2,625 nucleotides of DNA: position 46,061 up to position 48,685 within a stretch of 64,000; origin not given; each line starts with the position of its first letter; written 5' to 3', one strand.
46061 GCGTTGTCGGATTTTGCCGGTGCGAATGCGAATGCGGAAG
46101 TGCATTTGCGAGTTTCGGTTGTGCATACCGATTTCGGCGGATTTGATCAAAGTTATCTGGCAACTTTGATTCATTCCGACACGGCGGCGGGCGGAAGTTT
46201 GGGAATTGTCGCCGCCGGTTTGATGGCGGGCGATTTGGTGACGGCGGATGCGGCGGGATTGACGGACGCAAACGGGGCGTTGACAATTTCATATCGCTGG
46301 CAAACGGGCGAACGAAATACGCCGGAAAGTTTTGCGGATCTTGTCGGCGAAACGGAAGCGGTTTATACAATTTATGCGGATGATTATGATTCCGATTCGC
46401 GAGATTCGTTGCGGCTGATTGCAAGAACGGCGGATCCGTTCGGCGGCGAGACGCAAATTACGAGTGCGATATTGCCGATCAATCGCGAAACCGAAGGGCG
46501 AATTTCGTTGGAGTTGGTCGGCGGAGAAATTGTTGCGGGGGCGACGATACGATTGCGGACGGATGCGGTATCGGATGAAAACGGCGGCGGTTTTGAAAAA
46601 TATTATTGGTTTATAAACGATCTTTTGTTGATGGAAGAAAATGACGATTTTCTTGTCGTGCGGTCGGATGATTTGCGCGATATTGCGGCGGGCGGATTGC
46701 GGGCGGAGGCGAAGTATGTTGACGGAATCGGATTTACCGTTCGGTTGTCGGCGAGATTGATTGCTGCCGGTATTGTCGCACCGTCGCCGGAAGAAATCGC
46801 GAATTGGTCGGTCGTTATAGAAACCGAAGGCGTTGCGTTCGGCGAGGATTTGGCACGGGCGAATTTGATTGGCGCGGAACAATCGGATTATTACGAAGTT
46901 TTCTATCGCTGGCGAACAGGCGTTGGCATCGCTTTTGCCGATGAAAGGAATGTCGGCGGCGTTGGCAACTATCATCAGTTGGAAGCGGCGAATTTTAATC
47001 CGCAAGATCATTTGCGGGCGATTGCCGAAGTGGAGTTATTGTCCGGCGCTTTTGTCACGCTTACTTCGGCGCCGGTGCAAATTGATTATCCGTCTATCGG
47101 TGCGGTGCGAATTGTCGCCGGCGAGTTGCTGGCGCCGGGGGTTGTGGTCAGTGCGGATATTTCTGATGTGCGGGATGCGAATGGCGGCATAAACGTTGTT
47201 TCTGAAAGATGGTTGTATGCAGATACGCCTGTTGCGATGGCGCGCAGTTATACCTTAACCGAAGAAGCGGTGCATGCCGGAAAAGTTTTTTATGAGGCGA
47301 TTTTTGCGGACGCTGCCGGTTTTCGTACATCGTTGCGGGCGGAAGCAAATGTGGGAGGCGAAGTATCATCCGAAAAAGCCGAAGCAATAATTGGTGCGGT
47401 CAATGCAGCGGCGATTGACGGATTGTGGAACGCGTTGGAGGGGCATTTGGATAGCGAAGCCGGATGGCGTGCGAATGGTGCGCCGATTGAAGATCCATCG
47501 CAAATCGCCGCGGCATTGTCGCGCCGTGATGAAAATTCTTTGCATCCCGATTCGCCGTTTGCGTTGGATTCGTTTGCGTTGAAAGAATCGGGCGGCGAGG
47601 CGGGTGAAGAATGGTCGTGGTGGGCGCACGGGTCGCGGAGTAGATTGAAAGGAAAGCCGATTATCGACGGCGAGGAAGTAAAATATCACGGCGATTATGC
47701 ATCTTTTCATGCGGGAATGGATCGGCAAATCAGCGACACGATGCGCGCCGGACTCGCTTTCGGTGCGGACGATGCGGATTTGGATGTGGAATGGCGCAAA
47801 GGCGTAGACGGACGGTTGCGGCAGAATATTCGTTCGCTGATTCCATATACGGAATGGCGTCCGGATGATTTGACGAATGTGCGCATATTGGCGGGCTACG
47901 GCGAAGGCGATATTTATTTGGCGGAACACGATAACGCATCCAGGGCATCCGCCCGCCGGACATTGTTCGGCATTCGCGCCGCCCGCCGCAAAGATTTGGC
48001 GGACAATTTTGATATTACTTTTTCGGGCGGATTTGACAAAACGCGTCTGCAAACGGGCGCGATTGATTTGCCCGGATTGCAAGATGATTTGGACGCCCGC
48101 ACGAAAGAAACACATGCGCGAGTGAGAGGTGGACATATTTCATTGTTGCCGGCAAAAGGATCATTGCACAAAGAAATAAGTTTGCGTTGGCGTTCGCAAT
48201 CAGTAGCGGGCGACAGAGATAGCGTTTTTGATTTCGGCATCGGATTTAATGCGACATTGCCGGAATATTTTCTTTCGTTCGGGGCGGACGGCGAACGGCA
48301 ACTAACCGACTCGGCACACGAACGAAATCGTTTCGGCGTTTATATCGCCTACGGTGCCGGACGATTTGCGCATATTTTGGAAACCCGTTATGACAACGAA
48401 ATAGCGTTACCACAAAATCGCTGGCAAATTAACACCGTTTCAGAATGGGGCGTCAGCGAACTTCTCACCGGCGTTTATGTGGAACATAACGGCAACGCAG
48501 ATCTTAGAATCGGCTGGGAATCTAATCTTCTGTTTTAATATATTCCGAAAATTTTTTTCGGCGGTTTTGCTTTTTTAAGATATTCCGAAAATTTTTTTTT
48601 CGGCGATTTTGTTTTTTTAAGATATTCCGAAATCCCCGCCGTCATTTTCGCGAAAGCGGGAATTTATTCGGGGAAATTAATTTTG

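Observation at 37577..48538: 11-kb gene for a 3653-aa autotransporter-like adhesin carrying about 9 near-identical 657-bp tandem repeats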

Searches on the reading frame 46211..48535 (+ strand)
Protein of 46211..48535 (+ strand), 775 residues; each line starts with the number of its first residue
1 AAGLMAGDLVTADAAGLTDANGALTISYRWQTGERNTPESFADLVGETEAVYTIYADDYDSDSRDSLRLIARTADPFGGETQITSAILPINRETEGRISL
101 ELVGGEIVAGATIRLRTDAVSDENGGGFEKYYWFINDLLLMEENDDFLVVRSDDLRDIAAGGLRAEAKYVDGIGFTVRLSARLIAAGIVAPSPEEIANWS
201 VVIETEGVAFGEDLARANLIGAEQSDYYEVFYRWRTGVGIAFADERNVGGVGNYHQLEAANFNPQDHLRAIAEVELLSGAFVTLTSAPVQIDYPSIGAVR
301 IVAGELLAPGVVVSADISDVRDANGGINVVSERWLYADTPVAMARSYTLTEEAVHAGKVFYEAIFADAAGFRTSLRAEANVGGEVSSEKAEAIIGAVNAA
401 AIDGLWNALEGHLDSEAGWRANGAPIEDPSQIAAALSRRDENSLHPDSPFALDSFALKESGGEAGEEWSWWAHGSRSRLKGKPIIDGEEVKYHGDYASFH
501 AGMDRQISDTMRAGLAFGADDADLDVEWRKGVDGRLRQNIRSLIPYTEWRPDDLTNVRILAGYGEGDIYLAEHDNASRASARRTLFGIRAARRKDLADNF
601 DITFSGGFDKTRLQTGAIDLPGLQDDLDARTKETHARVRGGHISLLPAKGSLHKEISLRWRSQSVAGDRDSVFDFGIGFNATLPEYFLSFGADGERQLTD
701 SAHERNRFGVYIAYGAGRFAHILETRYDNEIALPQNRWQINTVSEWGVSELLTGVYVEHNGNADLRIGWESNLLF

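Call 24: find_related_loci(query=window:46211-48535:+, collection=genome_contigs, flank=10000)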
Query window:46211-48535:+ (775 aa) in genome_contigs; peptide patterns used: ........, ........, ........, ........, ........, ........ (x = any residue, [..] = any of these).
44 stretches matched a pattern, but none encodes a relative of the query by tblastn (E <= 1e-3).
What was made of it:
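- Tried and rejected: Scanning species-representative genomes with the 775-aa tail found no relative (call 24).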

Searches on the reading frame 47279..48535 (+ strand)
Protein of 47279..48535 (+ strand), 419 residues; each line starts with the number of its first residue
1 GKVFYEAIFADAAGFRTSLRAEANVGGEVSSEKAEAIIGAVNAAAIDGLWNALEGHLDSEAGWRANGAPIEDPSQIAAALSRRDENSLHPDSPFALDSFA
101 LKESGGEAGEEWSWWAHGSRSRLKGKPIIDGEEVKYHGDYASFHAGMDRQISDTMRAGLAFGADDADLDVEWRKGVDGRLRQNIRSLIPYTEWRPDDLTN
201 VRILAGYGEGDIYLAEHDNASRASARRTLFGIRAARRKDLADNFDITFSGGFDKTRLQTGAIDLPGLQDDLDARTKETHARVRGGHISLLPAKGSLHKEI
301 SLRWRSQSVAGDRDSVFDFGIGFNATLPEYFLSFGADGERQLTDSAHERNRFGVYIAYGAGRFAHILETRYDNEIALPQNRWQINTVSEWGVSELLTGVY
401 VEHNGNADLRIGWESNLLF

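Call 8: search_solved_structures(query=window:47279-48535:+, max_evalue=10)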
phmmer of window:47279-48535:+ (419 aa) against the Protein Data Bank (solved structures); distinct sequences matched with E-value up to 10: 1.
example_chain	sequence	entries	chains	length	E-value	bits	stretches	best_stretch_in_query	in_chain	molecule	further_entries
35sz_C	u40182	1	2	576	0.13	14.5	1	316-382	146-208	Penicillin acylase family protein, beta chain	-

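Call 11: search_protein_families(library=pfam, proteins=[window:47279-48535:+], max_evalue=10)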
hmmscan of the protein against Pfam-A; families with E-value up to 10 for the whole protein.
window:47279-48535:+ (419 aa): 1 family
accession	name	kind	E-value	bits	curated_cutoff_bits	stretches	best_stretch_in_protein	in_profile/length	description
PF03797.25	Autotransporter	-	8.9e-12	45.7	26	1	130-344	15-246/255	Autotransporter beta-domain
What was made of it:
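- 47603..48538 (+): C-terminal beta-barrel (autotransporter beta-domain), aa 3343-3653, plus the stop codon; ends in Phe. PF03797 E = 8.9e-12, 45.7 bits, above the cut-off of 26 (call 11).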

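Call 34: find_homologous_proteins(query=window:47279-48535:+, max_evalue=10)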
Query window:47279-48535:+ (419 aa): 1 proteins with E <= 10 among 8000 candidates.
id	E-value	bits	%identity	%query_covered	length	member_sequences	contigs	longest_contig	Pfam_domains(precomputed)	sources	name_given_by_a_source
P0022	1.0e-274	929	98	100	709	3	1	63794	PF03797.26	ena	-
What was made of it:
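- On Type Va (classical) autotransporter: Precomputed on the fragment P0022 (call 34).
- PF03797 passes its cut-off on the C-terminal 419 aa (call 11) and is precomputed on the fragment P0022 (call 34).
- Tried and rejected: The word-indexed search with the barrel found only one fragment (call 34).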

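Call 53: search_protein_representatives(protein=window:47279-48535:+)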
Query: 419 residues. Proteins with E-value up to 0.001 (for the whole library): 164; up to 1e-10: 26; up to 1e-30: 6. The best 150 are listed.
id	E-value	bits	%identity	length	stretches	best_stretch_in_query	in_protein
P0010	4.1e-277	935.4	99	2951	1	1-419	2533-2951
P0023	2.8e-122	425.3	51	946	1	1-412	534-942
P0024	1.0e-72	262.0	35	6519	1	1-416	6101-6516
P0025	1.7e-70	254.7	34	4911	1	1-416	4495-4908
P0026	1.1e-52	196.0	33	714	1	1-412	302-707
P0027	1.7e-32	129.5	30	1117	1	5-404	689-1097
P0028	1.7e-28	116.4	30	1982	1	38-404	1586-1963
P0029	3.2e-23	98.9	32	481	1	1-260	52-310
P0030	2.9e-22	95.8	26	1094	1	105-361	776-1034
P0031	1.3e-21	93.6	26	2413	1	44-414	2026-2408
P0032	1.5e-20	90.2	28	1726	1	31-413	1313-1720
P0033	8.9e-20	87.6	29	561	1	4-405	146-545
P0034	2.7e-17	79.4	27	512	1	6-415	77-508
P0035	8.6e-17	77.8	29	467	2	33-173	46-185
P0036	4.6e-16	75.4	29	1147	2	6-220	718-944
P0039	2.2e-15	73.1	26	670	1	24-404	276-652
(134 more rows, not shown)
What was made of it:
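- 47603..48538 (+): 164 remote relatives all match at their C-terminus (call 53).
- Tried and rejected: The exhaustive search was needed to find relatives (call 53).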

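Call 56: search_protein_families(library=pfam, proteins=[P0025, P0028, P0031], max_evalue=0.01)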
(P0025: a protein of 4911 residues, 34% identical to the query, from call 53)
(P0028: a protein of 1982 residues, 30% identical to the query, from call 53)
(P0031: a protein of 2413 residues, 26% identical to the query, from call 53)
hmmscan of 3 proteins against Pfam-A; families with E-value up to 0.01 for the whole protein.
P0025 (4911 aa): 3 families
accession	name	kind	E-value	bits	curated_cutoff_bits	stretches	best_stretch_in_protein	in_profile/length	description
PF22352.2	K319L-like_PKD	-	9.9e-10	38.7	27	0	4243-4273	4-35/84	K319L-like, PKD domain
PF10304.15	RTP1_C2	-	3.8e-05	23.7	21.1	0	1999-2017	12-29/34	Required for nuclear transport of RNA pol II C-terminus 2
PF22234.2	Rv2466c-like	-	0.0013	19.4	27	0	3916-3943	120-147/180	Mycothiol-dependent nitroreductase Rv2466c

P0028 (1982 aa): 0 families

P0031 (2413 aa): 1 family
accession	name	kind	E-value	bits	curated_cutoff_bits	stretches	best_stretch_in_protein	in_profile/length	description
PF10850.13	DUF2653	-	0.00035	21.2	22.7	0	564-582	31-49/88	Protein of unknown function (DUF2653)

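Call 57: search_protein_families(library=pfam, proteins=[P0023, P0026, P0027, P0030, P0032, P0033, P0034, P0039, P0036], max_evalue=0.01)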
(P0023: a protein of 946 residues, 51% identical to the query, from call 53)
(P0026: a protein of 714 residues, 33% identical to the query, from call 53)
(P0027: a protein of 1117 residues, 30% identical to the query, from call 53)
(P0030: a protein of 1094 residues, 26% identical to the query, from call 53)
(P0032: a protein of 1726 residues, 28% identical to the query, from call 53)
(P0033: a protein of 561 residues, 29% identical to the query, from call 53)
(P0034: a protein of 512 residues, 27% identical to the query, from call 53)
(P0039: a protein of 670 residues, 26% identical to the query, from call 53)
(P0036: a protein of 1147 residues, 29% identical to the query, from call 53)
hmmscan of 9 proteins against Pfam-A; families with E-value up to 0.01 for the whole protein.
P0023 (946 aa): 0 families

P0026 (714 aa): 1 family
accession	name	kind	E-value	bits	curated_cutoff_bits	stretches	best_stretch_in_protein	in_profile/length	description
PF11634.13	IPI_T4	-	0.00045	20.6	25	0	225-260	2-36/76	Nuclease inhibitor from bacteriophage T4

P0027 (1117 aa): 1 family
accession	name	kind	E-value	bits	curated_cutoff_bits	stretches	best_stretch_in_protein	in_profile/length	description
PF23197.1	IG_AIR9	-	0.0095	16.2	27.5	0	525-566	17-57/87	AIR9 A9 domain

P0030 (1094 aa): 3 families
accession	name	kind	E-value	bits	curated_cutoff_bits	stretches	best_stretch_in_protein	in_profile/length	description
PF19078.6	Big_12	-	5.4e-74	245.4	27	6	282-374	1-96/102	Bacterial Ig-like domain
PF03797.25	Autotransporter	-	3.8e-19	69.9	26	1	786-991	2-212/255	Autotransporter beta-domain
PF20178.3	ToxA_N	-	0.005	17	27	0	394-432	31-69/249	Dermonecrotic toxin, N-terminal domain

P0032 (1726 aa): 0 families

P0033 (561 aa): 0 families

P0034 (512 aa): 1 family
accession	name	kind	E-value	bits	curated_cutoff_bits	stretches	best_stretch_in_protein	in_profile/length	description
PF03797.25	Autotransporter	-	3.7e-09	37.1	26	1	202-381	5-181/255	Autotransporter beta-domain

P0039 (670 aa): 2 families
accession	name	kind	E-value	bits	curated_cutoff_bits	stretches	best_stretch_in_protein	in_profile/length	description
PF03797.25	Autotransporter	-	5.3e-12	46.5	26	1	360-564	2-210/255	Autotransporter beta-domain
PF23197.1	IG_AIR9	-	0.00046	20.4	27.5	0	93-137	15-60/87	AIR9 A9 domain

P0036 (1147 aa): 2 families
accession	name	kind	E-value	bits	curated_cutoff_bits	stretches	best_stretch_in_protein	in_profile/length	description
PF03797.25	Autotransporter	-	3.3e-08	34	26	1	837-992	1-153/255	Autotransporter beta-domain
PF16709.11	SCAB-Ig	-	9.2e-05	22.9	27.6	0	278-342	27-89/98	Ig domain of plant-specific actin-binding protein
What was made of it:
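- Several of them carry PF03797, and one has six Big_12 Ig-like domains plus PF03797 (calls 53, 57).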

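Call 65: predict_structure(alignment_id=A2)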
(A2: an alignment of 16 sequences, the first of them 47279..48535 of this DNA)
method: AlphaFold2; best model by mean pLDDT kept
length: 419 residues; sequences in the alignment: 16
mean_pLDDT: 83.1   pTM: 0.73
mean pLDDT of the five models: 83.1, 81.3, 80.7, 75.1, 72.1
residues with pLDDT >= 90: 186; 70-90: 148; 50-70: 76; < 50: 9
segments of 3 or more residues with pLDDT < 50: 13-15
pLDDT, mean of each block of 10 residues (from residue 1): 66 53 63 92 92 89 83 68 69 76 89 92 85 89 94 95 95 90 97 95 97 91 96 95 93 95 84 93 94 92 86 81 89 85 74 74 71 65 71 66 66 56
secondary structure, 60 per line:
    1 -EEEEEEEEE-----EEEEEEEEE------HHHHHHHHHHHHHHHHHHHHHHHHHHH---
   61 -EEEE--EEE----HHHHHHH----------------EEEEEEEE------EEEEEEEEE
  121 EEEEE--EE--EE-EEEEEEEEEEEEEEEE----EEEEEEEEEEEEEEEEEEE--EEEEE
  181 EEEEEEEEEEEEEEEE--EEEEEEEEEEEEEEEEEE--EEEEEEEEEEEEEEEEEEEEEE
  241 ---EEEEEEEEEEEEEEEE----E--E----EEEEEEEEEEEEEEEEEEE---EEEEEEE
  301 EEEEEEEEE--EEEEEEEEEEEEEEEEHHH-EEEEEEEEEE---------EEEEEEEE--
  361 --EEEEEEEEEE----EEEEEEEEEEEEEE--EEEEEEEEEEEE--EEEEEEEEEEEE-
elements in order: E2-10 E16-24 H31-57 E62-65 E68-70 H75-81 E98-105 E112-125 E135-150 E155-173 E176-196 E199-216 E219-240 E244-259 E272-290 E294-309 E312-327 E332-341 E351-358 E363-372 E377-390 E393-404 E407-418
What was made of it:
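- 47348..47602 (+): Linker with a long alpha-helix, aa 3258-3342. The AlphaFold2 model has a helix at residues 31-57 of the 419-aa segment, which is aa 3265-3291, with pLDDT about 90 (call 65).
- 47603..48538 (+): Model pLDDT 83, pTM 0.73 (call 65).
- On Type Va (classical) autotransporter: The model (pLDDT 83) has a 27-residue helix followed by about 16 DSSP strands over 308 aa, and the last 80 aa have pLDDT 56-74 (call 65).
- Closest known: Classical. Different: The barrel sequence is longer, and the model does not show a clear 12 strands (call 65).
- The model's barrel region shows about 16 DSSP strands over 308 aa rather than a clear 12, with lower confidence in the last 80 residues (call 65). 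The model shows about 16 strands (call 65). A long helix precedes the barrel, as in autotransporters (call 65).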

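Call 67: fold_search(model_id=the predicted structure, library=pdb)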
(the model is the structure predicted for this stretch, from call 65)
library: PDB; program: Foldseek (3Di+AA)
matches with E <= 10: 761; with E <= 0.001: 58
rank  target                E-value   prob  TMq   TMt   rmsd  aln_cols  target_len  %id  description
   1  3kvn_A                2.3e-06  1.00  0.36  0.25   9.3       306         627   14  Crystal structure of the full-length autotransporter EstA from Pseudomonas aeruginosa (released 2010-01-26)
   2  3kvn_X                3.0e-06  1.00  0.36  0.26   9.3       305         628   14  Crystal structure of the full-length autotransporter EstA from Pseudomonas aeruginosa (released 2010-01-26)
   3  3qq2_B                5.1e-06  1.00  0.36  0.55   6.8       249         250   16  Crystal Structure of the Beta Domain of the Bordetella Autotransporter Brka (released 2011-04-13)
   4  1nqg                  7.9e-06  1.00  0.36  0.28  15.5       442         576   11  OUTER MEMBRANE COBALAMIN TRANSPORTER (BTUB) FROM E. COLI, WITH BOUND CALCIUM (released 2003-04-29)
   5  3qq2_A                1.9e-05  1.00  0.35  0.54   6.8       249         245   14  Crystal Structure of the Beta Domain of the Bordetella Autotransporter Brka (released 2011-04-13)
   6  3aeh_A                3.1e-05  1.00  0.34  0.48   6.7       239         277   17  Integral membrane domain of autotransporter Hbp (released 2010-07-07)
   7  2qom_A                4.8e-05  1.00  0.36  0.53   6.3       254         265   15  The crystal structure of the E.coli EspP autotransporter Beta-domain. (released 2007-11-13)
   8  3qq2_C                5.6e-05  1.00  0.37  0.57   6.5       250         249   17  Crystal Structure of the Beta Domain of the Bordetella Autotransporter Brka (released 2011-04-13)
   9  6z8y_B                7.8e-05  1.00  0.42  0.30   9.9       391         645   10  Copper transporter OprC (released 2021-06-09)
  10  1uyn                  9.1e-05  1.00  0.36  0.51   7.7       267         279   15  Translocator domain of autotransporter NalP from Neisseria meningitidis (released 2004-03-18)
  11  8bnz_P                1.2e-04  1.00  0.38  0.48   7.3       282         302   15  BAM-EspP complex structure with BamA-G431C/EspP-N1293C mutations in nanodisc (released 2023-04-26)
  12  2gsk_A                1.3e-04  1.00  0.38  0.29  11.0       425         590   10  Structure of the BtuB:TonB Complex (released 2006-06-13)
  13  9i98_A                1.3e-04  0.99  0.23  0.19  19.1       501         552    8  Cryo-EM structure of Shigella flexneri LptDE bound by a Bicyclic peptide molecule (Compound 13) (released 2025-10-15)
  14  5odw_A                1.6e-04  1.00  0.39  0.24  12.1       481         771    7  Structure of the FpvAI-pyocin S2 complex (released 2017-11-08)
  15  2qom_B                1.8e-04  1.00  0.36  0.50   7.5       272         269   15  The crystal structure of the E.coli EspP autotransporter Beta-domain. (released 2007-11-13)
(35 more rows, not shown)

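Call 68: search_solved_structures(query=A2, max_evalue=1, show_alignments=3)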
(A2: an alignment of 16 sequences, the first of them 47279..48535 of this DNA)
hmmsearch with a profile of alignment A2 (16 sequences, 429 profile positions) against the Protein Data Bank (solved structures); distinct sequences matched with E-value up to 1: 1.
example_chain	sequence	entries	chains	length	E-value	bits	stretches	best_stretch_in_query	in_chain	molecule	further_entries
3qq2_A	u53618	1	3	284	0.037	16.2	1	227-332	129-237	BrkA autotransporter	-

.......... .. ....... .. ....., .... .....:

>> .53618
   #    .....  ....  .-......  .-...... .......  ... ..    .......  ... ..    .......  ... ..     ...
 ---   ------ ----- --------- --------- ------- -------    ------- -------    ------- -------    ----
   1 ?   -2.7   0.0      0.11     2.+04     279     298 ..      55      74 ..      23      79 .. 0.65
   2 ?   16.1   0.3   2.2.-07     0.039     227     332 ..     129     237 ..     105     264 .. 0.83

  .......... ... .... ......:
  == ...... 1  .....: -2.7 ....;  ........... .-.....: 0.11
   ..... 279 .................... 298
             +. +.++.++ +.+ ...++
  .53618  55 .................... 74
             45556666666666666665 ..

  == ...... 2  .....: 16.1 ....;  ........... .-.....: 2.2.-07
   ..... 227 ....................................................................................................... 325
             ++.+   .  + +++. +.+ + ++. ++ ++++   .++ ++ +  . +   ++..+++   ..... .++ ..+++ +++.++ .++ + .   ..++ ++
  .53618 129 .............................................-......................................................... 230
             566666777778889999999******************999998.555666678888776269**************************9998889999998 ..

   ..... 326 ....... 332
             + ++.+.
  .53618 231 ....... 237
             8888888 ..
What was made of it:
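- The profile-versus-PDB sequence search finds only BrkA, at E = 0.037 (call 68).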
